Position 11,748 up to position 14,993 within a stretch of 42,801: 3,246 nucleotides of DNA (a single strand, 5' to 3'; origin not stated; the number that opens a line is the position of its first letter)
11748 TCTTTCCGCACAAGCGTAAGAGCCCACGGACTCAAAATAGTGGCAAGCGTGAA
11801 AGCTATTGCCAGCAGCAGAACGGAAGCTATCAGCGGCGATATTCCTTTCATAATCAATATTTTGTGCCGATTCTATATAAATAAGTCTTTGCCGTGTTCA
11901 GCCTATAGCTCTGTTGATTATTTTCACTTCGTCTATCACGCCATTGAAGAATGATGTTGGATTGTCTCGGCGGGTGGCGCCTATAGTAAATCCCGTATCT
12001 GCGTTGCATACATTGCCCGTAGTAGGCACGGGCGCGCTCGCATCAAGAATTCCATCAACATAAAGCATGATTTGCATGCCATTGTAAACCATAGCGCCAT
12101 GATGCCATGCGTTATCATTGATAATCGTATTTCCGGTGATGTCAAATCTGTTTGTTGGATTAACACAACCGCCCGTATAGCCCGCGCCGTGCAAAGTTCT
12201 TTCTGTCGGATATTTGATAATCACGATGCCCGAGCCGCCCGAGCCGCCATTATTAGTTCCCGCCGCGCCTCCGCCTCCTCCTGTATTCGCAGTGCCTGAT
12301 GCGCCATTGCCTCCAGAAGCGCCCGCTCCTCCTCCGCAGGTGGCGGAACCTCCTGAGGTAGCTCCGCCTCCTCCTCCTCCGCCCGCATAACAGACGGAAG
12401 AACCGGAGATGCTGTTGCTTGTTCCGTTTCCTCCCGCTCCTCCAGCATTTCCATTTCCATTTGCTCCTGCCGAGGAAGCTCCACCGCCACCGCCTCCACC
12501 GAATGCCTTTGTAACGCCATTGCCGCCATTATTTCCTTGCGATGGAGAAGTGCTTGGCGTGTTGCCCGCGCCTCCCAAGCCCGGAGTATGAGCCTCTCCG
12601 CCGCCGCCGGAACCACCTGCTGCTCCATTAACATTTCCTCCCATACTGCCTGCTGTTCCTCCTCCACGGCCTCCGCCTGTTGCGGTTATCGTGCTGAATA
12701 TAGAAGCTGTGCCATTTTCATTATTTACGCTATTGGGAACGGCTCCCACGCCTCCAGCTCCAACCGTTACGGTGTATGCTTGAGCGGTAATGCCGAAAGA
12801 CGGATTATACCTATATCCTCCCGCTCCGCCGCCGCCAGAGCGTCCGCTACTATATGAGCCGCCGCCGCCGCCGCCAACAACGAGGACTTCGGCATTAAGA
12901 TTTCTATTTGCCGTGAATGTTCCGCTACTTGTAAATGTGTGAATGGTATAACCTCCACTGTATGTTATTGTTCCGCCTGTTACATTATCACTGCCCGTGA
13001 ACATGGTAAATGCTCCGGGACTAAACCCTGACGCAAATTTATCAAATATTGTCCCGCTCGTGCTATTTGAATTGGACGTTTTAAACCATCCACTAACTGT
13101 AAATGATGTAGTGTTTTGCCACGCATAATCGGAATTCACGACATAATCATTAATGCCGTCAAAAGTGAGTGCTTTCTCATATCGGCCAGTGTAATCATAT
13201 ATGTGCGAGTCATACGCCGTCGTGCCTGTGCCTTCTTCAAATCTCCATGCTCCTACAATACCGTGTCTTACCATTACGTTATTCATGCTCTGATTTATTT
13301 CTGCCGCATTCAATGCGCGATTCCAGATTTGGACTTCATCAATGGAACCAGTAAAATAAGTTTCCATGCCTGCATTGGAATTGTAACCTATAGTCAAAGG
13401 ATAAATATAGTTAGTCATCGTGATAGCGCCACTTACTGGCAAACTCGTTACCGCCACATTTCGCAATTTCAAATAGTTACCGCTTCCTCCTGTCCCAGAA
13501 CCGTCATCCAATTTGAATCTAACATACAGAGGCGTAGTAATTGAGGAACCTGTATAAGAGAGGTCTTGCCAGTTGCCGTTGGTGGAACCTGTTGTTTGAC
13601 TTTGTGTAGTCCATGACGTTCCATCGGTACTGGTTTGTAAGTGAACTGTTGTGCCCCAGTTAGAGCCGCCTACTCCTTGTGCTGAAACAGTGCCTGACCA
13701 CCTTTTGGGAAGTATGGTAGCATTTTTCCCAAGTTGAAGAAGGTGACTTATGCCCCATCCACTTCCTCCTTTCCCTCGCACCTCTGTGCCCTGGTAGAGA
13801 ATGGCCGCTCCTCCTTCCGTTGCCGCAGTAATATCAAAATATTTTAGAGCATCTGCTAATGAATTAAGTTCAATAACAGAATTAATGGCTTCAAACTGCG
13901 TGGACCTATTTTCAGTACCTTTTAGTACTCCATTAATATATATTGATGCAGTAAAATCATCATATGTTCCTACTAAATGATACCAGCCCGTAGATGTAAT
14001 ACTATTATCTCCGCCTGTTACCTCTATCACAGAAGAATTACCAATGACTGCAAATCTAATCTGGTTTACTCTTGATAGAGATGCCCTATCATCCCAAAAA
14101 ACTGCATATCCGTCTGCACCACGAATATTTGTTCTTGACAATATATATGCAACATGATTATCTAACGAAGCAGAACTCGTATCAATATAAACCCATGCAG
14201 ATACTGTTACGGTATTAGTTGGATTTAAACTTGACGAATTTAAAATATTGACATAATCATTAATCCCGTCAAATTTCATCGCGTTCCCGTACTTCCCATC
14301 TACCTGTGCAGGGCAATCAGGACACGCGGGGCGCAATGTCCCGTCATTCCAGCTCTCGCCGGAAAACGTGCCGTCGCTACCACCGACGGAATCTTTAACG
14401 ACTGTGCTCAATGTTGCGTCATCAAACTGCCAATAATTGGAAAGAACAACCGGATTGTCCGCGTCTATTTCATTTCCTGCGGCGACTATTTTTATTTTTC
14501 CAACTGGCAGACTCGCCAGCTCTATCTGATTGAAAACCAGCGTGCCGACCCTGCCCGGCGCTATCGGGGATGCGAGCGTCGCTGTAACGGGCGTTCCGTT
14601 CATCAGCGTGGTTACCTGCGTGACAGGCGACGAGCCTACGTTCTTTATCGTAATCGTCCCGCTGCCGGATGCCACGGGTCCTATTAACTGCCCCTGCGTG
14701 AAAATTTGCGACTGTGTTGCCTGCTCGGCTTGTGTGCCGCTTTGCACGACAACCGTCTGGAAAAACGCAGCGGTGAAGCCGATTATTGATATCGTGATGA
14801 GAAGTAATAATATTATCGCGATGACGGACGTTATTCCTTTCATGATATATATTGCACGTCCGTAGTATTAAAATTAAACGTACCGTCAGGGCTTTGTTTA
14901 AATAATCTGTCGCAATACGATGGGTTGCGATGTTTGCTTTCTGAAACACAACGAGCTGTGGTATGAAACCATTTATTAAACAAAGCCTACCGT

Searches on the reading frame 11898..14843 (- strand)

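Call 8: search_protein_families(library=pfam, proteins=[window:11898-14843:-], max_evalue=0.01)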
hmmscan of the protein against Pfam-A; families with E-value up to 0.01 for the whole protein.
window:11898-14843:- (981 aa): 6 families
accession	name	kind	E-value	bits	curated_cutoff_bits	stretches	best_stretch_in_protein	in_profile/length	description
PF13385.13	Laminin_G_3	-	1.1e-43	149.5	27.6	4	192-317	1-111/151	Concanavalin A-like lectin/glucanases superfamily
PF21722.4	Gly_rich_2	-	2.5e-18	67.4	24.3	1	638-878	1-225/226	Glycine-rich domain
PF02973.23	Sialidase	-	2.1e-07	31.1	26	0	925-981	119-177/189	Sialidase, N-terminal domain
PF02210.31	Laminin_G_2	-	0.00011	23.1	22.9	1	905-975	47-123/126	Laminin G domain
PF00754.31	F5_F8_type_C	-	0.00046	20.8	28.2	1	389-450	56-117/127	F5/8 type C domain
PF00054.30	Laminin_G_1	-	0.0017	19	24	0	903-979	45-129/131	Laminin G domain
